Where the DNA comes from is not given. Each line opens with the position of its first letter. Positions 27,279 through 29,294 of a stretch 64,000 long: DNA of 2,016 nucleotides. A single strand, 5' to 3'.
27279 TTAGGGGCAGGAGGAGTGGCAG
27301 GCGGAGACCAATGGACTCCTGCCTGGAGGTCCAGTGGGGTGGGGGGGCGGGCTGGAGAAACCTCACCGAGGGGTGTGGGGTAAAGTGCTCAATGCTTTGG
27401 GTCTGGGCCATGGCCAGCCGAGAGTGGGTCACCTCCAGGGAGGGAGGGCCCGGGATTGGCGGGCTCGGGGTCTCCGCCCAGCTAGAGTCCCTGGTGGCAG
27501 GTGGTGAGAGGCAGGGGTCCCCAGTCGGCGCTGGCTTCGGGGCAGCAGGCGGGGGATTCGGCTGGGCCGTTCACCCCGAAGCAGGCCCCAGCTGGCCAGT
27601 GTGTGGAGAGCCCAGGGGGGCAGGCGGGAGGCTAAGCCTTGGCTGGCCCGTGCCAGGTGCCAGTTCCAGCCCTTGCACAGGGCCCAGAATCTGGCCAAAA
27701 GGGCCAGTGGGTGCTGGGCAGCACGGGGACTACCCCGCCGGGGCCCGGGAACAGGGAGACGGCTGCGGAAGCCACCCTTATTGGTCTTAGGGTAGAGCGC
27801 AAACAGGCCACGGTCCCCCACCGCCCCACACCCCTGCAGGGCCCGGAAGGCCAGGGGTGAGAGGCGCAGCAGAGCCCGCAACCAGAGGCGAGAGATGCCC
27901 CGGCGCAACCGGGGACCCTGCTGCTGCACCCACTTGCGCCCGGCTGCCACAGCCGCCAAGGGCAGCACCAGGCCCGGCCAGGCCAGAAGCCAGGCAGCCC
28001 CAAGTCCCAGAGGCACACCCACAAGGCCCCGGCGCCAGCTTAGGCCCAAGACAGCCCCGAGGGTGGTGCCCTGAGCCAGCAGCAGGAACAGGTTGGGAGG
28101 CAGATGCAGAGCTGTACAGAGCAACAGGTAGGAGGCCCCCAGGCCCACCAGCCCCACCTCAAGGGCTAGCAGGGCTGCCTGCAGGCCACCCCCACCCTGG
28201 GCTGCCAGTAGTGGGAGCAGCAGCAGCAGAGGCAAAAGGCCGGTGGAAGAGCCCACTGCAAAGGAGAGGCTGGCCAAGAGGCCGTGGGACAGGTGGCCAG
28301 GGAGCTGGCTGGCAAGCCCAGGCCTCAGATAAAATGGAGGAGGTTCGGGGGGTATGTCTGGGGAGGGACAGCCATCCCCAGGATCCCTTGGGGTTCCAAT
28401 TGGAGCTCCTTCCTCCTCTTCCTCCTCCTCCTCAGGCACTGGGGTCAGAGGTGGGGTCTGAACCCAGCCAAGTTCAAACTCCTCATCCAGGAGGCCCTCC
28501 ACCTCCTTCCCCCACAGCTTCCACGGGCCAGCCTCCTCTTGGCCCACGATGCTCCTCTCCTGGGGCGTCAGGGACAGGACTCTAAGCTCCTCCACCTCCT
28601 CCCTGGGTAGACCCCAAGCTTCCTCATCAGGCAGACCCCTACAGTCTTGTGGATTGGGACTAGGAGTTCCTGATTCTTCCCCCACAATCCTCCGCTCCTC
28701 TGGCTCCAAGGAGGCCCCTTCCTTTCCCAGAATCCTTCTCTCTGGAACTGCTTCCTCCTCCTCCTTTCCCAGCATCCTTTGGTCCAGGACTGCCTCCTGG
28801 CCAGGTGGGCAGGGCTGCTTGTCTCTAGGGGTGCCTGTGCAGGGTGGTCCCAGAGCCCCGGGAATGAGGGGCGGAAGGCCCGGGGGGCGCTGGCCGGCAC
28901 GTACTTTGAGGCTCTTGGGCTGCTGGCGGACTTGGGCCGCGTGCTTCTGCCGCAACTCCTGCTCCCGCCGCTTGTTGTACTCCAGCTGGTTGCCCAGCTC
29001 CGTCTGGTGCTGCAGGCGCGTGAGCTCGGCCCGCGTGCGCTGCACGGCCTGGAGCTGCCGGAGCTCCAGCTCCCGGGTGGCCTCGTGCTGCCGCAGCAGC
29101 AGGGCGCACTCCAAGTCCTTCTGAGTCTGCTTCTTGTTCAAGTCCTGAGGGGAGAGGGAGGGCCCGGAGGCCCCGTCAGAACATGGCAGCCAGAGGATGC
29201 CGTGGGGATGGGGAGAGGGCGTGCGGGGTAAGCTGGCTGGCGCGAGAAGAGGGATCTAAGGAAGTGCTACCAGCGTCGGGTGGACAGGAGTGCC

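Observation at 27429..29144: TAOK2 keeps both C-terminal architectures: an internal 5' splice site inside exon 15 versus read-through into a transmembrane tail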

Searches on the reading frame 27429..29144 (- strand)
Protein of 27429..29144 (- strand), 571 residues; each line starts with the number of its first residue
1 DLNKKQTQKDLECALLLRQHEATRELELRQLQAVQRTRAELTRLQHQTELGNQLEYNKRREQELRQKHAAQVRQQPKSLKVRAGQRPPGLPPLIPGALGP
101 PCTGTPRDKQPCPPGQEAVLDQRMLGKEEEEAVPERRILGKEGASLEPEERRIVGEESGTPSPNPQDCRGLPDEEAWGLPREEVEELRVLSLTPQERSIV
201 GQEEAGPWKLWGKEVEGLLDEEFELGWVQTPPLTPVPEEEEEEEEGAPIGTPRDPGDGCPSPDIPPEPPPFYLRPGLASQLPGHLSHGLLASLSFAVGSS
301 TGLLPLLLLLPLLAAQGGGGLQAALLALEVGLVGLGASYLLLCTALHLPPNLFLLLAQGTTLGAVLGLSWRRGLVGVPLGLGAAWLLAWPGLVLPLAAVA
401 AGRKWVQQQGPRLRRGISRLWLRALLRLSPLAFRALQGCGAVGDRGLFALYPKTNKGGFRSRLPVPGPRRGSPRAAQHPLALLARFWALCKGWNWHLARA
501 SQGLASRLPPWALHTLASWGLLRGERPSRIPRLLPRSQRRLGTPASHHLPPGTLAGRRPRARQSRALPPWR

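Call 6: find_homologous_proteins(query=window:27432-28904:-)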
Query seq(491 aa) (491 aa): 24 proteins with E <= 0.001 among 8000 candidates.
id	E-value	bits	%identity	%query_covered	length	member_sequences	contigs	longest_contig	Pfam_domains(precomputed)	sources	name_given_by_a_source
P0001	2.7e-261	886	84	100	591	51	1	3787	-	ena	-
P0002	1.5e-260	884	83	100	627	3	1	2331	-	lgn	-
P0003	8.6e-260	881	84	100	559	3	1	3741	-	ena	-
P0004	1.2e-259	881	83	100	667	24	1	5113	-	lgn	-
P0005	1.3e-259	881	83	100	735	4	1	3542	-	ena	-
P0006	4.7e-259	879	83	100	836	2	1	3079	-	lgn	-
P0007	2.7e-257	873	82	100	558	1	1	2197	-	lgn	-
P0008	4.8e-257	872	83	100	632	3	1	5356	-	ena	-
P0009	1.1e-254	864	83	100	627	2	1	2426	-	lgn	-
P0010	1.3e-254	864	82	100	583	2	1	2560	-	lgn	-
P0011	8.7e-249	845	82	100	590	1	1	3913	-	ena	-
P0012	1.6e-242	824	80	100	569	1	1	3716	-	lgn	-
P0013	2.1e-242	824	80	100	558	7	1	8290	-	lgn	-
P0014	2.4e-238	810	78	100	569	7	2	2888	-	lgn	-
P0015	1.7e-237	808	78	97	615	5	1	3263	-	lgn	-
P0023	6.5e-38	149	45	59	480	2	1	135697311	-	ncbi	ncbi:unnamed protein product, partial [Lepidochelys kempii]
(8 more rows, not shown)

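Call 12: find_encoding_contigs(protein=P0023, flank=10000, max_places=3)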
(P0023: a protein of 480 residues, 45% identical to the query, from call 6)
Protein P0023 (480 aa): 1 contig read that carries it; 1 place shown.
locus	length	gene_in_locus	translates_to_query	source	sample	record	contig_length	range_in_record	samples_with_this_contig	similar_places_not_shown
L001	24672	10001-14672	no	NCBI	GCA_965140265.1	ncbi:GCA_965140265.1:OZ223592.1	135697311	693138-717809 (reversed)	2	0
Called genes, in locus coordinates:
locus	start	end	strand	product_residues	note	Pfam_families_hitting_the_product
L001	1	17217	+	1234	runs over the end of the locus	PF00069:Pkinase, PF07714:PK_Tyr_Ser-Thr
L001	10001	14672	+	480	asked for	-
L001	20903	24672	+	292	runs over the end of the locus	-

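Call 16: find_encoding_contigs(protein=P0013, flank=6000, max_places=1)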
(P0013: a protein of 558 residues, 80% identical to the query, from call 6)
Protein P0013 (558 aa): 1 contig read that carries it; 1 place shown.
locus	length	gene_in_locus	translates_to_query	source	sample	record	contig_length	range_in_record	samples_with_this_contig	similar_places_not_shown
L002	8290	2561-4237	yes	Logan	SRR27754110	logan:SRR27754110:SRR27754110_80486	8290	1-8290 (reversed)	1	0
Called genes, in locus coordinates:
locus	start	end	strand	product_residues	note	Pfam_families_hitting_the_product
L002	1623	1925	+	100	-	-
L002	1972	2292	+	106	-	-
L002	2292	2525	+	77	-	-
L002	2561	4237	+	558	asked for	-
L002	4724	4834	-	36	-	-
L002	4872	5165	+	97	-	-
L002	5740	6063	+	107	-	PF09820:AAA-ATPase_like (weak)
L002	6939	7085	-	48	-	-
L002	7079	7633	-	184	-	-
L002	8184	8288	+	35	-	?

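Call 17: find_encoding_contigs(protein=P0004, flank=6000, max_places=1)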
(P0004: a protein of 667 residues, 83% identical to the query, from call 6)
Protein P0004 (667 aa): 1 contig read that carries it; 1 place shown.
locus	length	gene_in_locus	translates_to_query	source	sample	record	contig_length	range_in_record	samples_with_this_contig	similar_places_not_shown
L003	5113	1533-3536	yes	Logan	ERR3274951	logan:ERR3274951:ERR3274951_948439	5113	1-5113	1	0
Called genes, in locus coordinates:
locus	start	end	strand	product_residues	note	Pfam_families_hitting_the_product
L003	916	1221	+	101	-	-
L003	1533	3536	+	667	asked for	-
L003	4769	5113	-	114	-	?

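Call 18: find_encoding_contigs(protein=P0001, flank=6000, max_places=1)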
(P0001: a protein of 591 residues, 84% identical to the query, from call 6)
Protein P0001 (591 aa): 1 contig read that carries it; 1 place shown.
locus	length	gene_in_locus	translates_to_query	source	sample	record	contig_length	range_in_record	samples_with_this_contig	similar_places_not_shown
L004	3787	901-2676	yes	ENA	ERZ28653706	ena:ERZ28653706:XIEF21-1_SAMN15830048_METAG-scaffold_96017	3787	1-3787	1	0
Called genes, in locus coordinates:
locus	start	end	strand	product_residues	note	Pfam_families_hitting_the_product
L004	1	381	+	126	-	?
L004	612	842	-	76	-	-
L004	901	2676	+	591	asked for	-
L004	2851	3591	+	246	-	-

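Call 19: find_encoding_contigs(protein=P0008, flank=6000, max_places=1)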
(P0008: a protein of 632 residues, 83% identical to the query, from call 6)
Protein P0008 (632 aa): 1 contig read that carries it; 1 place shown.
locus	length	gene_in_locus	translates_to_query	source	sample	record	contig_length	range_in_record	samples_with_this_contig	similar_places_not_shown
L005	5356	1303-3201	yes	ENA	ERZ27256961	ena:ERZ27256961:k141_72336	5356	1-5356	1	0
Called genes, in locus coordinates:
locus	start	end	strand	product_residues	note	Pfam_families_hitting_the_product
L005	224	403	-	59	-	-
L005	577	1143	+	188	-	-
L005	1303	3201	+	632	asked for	-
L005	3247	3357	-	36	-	-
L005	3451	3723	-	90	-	-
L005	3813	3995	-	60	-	-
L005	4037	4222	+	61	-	-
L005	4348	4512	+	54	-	-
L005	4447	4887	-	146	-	-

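Call 38: search_protein_families(library=pfam, proteins=[window:27429-29144:-], max_evalue=0.01)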
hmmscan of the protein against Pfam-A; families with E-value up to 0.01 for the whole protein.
window:27429-29144:- (571 aa): 0 families

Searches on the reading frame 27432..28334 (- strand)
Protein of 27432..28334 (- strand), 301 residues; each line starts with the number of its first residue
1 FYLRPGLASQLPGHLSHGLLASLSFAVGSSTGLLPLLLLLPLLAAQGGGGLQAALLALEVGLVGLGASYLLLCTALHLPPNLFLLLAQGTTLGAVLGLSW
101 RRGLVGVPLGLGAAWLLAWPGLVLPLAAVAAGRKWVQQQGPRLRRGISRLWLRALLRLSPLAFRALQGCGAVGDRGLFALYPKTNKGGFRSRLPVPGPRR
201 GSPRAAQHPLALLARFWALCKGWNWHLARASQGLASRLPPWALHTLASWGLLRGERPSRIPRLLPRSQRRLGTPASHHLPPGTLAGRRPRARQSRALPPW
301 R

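Call 50: search_protein_representatives(alignment_id=A1)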
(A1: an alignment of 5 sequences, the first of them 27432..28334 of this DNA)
Query: 5 sequences, 385 profile positions. Proteins with E-value up to 0.001 (for the whole library): 21; up to 1e-10: 18; up to 1e-30: 7. The best 21 are listed.
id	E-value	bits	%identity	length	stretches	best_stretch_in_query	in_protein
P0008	3.4e-221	750.3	-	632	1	2-385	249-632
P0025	4.8e-92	325.1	-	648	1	35-385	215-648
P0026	5.0e-64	232.9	-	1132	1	53-385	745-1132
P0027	2.4e-46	174.7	-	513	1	85-382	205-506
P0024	2.0e-36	142.1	-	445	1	74-325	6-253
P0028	2.9e-36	141.5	-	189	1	236-306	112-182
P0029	1.1e-32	129.7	-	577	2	50-379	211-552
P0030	6.4e-29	117.3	-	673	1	71-286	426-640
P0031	2.8e-26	108.6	-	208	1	20-146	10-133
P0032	1.6e-25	106.2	-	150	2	268-316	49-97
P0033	7.9e-23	97.3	-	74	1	12-81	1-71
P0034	1.4e-22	96.4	-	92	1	14-82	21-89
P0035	2.4e-21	92.4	-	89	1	229-304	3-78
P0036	4.7e-21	91.4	-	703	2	167-369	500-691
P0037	1.1e-19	86.9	-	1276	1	35-360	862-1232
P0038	1.4e-18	83.3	-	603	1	34-359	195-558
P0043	1.5e-04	37.1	-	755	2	126-284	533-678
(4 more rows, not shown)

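Call 51: list_cluster_members(proteins=[P0025, P0026, P0027, P0029, P0030, P0036, P0037, P0038, P0043, P0008])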
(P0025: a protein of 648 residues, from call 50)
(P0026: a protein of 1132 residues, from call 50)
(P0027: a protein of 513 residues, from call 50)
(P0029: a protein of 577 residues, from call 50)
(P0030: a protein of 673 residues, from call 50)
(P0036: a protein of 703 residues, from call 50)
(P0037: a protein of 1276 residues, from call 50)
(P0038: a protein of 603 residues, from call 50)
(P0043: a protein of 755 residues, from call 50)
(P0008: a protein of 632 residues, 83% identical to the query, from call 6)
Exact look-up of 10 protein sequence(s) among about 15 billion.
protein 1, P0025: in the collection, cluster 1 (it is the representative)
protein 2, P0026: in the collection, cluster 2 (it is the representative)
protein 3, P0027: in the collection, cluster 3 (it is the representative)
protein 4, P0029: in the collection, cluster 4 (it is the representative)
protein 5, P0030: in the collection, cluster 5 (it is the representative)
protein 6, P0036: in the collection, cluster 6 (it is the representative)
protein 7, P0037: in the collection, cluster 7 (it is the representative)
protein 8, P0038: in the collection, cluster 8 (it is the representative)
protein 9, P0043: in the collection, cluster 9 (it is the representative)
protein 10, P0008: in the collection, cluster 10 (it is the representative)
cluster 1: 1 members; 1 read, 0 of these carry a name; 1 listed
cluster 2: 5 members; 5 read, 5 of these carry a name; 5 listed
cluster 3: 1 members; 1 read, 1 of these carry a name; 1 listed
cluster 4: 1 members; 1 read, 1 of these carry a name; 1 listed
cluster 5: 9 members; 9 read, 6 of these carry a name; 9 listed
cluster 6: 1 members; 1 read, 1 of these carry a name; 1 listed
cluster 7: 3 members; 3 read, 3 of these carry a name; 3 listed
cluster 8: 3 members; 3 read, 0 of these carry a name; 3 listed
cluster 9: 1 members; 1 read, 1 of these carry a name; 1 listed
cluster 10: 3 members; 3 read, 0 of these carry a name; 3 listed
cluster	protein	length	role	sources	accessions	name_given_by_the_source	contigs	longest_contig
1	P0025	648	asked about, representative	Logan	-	-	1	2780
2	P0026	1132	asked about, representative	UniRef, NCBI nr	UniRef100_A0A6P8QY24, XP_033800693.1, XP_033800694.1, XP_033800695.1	non-specific serine/threonine protein kinase n=1 Tax=Geotrypetes seraphini TaxID=260995 ... | serine/threonine-protein kinase TAO2 isoform X1 [Geotrypetes seraphini]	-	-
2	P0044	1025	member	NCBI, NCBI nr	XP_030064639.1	serine/threonine-protein kinase TAO2 isoform X2 [Microcaecilia unicolor]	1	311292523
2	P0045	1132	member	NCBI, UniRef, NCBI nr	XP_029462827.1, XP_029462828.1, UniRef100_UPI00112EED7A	serine/threonine-protein kinase TAO2 isoform X1 [Rhinatrema bivittatum] | serine/threonine-protein kinase TAO2 isoform X1 n=2 Tax=Rhinatrema bivittatum ...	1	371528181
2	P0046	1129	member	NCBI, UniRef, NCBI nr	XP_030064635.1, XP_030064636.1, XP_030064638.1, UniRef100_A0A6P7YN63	serine/threonine-protein kinase TAO2 isoform X1 [Microcaecilia unicolor] | non-specific serine/threonine protein kinase n=2 Tax=Microcaecilia unicolor TaxID=1415580 ...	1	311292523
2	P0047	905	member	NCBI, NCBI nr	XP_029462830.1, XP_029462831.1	serine/threonine-protein kinase TAO2 isoform X3 [Rhinatrema bivittatum]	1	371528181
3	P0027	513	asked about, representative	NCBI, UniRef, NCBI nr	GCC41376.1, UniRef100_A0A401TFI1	hypothetical protein chiPu_0025432 [Chiloscyllium punctatum] | non-specific serine/threonine protein kinase n=1 Tax=Chiloscyllium punctatum TaxID=137246 ... | hypothetical protein [Chiloscyllium punctatum]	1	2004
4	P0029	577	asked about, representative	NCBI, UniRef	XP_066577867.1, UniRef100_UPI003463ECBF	serine/threonine-protein kinase TAO2 [Amia ocellicauda] | serine/threonine-protein kinase TAO2 n=1 Tax=Amia ocellicauda TaxID=2972642 ...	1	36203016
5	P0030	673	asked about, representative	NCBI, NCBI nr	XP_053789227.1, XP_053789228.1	serine/threonine-protein kinase dst1-like isoform X3 [Vidua chalybeata]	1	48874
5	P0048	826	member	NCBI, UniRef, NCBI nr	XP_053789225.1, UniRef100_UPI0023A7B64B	serine/threonine-protein kinase TAO2-like isoform X2 [Vidua chalybeata] | serine/threonine-protein kinase TAO2-like isoform X2 n=1 Tax=Vidua chalybeata TaxID=81927 ...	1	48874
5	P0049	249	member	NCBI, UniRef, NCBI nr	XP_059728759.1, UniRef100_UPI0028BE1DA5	serine/threonine-protein kinase TAO3-like [Haemorhous mexicanus] | serine/threonine-protein kinase TAO3-like n=1 Tax=Haemorhous mexicanus TaxID=30427 ...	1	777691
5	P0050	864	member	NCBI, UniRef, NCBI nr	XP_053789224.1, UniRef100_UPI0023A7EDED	serine/threonine-protein kinase TAO2-like isoform X1 [Vidua chalybeata] | serine/threonine-protein kinase TAO2-like isoform X1 n=3 Tax=Vidua chalybeata TaxID=81927 ...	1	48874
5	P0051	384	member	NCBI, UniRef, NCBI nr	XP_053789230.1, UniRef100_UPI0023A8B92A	serine/threonine-protein kinase TAO1-like isoform X5 [Vidua chalybeata] | serine/threonine-protein kinase TAO1-like isoform X5 n=1 Tax=Vidua chalybeata TaxID=81927 ...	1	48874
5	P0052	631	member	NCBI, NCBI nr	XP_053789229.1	uncharacterized protein LOC128782770 isoform X4 [Vidua chalybeata]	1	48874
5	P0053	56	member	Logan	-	-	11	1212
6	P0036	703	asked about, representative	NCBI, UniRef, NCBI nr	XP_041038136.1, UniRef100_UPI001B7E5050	serine/threonine-protein kinase TAO2-like [Carcharodon carcharias] | serine/threonine-protein kinase TAO2-like n=1 Tax=Carcharodon carcharias TaxID=13397 ...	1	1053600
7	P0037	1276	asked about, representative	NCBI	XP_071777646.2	serine/threonine-protein kinase TAO2 isoform X1 [Centroberyx gerrardi]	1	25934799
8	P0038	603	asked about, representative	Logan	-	-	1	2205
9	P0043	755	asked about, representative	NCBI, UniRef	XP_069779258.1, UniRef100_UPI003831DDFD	uncharacterized protein [Narcine bancroftii] | uncharacterized protein n=1 Tax=Narcine bancroftii TaxID=1343680 RepID=UPI003831DDFD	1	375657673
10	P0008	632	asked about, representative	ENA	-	-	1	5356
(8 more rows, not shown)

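Call 62: find_encoding_contigs(protein=P0037, flank=10000, max_places=1)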
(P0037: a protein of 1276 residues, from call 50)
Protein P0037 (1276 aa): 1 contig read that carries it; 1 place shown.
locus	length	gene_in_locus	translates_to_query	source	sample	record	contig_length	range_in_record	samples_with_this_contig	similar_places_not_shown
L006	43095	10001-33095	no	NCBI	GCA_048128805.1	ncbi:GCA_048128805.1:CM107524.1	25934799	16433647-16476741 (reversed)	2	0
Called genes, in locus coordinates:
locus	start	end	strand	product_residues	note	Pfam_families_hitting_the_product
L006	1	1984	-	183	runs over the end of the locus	PF00036:EF-hand_1, PF13405:EF-hand_6, PF13499:EF-hand_7, PF00036:EF-hand_1, PF13202:EF-hand_5, PF13405:EF-hand_6, PF13499:EF-hand_7, PF13833:EF-hand_8, +5 more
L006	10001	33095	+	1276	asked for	PF00069:Pkinase, PF07714:PK_Tyr_Ser-Thr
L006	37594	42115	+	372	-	PF05605:zf-Di19 (faint), PF12171:zf-C2H2_jaz (faint), PF12874:zf-met (faint), PF13894:zf-C2H2_4 (faint), PF13912:zf-C2H2_6 (faint), PF13465:zf-H2C2_2 (weak), PF00096:zf-C2H2 (weak), PF13465:zf-H2C2_2 (weak), +1 more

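Call 64: predict_structure(alignment_id=A1)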
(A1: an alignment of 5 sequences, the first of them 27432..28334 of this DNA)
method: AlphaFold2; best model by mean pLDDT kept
length: 301 residues; sequences in the alignment: 5
mean_pLDDT: 43.8   pTM: 0.21
mean pLDDT of the five models: 43.8, 42.2, 42.0, 40.7, 38.4
residues with pLDDT >= 90: 0; 70-90: 0; 50-70: 73; < 50: 228
segments of 3 or more residues with pLDDT < 50: 1-36, 39-45, 47-51, 53-56, 59-78, 82-87, 89-135, 170-173, 182-213, 249-301
pLDDT, mean of each block of 10 residues (from residue 1): 28 37 40 47 45 49 46 45 45 38 36 40 45 48 53 56 51 50 46 41 45 50 52 58 51 36 34 34 33 35 35
secondary structure, 60 per line:
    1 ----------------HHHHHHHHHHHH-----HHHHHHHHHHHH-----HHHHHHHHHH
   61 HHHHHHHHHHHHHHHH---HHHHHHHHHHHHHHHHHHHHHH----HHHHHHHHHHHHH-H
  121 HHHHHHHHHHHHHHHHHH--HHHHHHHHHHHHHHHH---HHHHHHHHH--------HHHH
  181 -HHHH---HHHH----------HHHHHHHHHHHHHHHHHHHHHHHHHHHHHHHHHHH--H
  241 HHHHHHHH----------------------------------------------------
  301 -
elements in order: H17-28 H34-45 H51-76 H80-101 H106-118 H120-138 H141-156 H160-168 H177-180 H182-185 H189-192 H203-237 H240-248
